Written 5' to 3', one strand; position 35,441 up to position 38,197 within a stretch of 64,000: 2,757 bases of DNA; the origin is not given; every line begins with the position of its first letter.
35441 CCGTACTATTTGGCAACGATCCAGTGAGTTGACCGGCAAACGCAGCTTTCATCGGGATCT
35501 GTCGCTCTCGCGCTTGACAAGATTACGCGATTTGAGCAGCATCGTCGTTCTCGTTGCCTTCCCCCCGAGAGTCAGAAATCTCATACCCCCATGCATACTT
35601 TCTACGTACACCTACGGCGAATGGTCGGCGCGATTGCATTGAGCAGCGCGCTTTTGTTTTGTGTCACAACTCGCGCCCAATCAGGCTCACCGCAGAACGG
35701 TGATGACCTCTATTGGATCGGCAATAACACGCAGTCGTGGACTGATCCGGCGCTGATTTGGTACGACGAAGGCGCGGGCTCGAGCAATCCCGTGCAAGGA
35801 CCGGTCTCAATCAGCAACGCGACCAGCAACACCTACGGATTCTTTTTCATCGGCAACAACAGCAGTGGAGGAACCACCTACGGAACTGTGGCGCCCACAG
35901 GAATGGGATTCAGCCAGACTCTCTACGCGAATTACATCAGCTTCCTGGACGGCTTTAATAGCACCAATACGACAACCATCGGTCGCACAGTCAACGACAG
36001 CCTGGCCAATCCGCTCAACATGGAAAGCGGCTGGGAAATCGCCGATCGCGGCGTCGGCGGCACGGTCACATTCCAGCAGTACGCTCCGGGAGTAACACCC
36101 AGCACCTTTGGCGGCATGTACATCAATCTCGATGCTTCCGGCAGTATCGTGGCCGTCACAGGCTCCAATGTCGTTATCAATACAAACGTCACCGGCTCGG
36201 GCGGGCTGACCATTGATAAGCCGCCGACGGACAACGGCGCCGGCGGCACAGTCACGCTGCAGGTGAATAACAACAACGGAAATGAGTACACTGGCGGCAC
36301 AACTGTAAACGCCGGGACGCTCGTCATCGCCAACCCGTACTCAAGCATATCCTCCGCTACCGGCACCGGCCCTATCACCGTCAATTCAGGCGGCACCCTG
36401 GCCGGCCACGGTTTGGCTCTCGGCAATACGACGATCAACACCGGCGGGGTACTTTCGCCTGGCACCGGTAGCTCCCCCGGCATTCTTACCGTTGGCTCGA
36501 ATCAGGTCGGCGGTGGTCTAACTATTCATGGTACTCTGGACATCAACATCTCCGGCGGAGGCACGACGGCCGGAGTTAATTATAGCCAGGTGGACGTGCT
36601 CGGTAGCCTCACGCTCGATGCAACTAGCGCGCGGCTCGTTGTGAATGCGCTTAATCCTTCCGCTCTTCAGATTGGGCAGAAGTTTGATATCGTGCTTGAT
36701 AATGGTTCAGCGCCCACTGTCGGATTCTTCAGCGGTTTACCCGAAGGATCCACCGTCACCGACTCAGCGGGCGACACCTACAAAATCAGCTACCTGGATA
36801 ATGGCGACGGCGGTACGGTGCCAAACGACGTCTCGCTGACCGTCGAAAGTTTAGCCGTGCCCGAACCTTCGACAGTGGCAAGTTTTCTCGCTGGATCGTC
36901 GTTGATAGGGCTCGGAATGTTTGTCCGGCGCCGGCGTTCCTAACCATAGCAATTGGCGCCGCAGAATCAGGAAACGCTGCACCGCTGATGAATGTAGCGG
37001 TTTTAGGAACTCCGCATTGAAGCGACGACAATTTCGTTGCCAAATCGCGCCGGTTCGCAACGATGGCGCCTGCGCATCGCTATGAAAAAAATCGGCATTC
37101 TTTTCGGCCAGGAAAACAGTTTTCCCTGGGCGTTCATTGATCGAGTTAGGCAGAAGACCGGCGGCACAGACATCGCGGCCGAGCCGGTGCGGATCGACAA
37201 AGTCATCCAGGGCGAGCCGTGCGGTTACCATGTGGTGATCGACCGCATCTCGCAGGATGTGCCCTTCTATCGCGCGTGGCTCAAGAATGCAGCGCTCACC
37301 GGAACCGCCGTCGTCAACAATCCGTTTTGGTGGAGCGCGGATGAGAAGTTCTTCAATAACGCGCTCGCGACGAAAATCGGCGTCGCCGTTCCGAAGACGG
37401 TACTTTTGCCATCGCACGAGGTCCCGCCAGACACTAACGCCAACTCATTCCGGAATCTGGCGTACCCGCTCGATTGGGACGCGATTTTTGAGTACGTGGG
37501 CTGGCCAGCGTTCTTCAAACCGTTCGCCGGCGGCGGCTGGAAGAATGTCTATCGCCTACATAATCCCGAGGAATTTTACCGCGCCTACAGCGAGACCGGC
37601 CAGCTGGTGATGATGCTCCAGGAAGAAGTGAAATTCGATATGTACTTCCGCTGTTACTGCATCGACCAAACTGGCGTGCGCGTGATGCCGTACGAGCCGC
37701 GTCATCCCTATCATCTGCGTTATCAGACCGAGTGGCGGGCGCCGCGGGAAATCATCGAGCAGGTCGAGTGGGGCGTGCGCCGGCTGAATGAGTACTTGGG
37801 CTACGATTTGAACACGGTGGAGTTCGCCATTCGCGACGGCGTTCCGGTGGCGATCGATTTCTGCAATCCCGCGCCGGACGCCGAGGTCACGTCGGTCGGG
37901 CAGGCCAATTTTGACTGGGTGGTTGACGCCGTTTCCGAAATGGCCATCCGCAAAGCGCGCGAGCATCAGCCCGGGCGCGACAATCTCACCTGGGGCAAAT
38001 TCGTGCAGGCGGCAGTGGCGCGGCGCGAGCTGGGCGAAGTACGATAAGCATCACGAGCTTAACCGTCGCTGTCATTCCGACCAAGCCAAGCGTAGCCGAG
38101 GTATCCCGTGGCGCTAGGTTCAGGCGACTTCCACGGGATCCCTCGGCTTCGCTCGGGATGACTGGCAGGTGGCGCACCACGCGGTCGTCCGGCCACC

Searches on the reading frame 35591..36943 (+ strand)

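Call 6: search_protein_families(library=pfam, proteins=[window:35591-36943:+], max_evalue=0.001)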
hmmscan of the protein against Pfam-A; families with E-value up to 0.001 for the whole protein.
window:35591-36943:+ (450 aa): 2 families
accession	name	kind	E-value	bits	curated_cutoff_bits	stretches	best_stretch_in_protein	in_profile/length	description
PF12951.13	PATR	-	0.00013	22.4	27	1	218-246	6-30/30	Passenger-associated-transport-repeat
PF07589.16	PEP-CTERM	-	0.00027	21.3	20.7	1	422-448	1-23/24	PEP-CTERM motif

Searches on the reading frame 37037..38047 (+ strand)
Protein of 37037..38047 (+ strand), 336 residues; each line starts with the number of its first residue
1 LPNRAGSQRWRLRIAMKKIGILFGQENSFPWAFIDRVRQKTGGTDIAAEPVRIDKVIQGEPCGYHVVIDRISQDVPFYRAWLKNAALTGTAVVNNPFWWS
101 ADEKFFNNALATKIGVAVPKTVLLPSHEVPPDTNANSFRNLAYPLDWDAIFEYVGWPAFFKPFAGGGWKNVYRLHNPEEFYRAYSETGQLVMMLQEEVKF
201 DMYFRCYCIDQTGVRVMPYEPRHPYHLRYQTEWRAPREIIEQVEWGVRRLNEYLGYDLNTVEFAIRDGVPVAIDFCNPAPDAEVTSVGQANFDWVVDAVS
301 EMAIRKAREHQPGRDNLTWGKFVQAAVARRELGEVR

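Call 6: search_protein_families(library=pfam, proteins=[window:37037-38047:+], max_evalue=0.001)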
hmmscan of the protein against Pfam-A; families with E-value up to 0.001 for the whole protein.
window:37037-38047:+ (336 aa): 0 families

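Call 7: search_protein_families(library=pfam, proteins=[window:37037-38047:+], max_evalue=0.1)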
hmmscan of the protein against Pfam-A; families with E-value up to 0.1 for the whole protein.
window:37037-38047:+ (336 aa): 1 family
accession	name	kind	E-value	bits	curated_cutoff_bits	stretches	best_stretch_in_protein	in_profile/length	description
PF18299.6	R2K_2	-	0.025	14.9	26.2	1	156-229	20-93/147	ATP-grasp domain, R2K clade family 2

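Call 32: search_protein_families(library=ncbifam, proteins=[window:37037-38047:+], max_evalue=0.001)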
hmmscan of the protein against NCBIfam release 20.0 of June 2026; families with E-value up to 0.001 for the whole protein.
window:37037-38047:+ (336 aa): 0 families
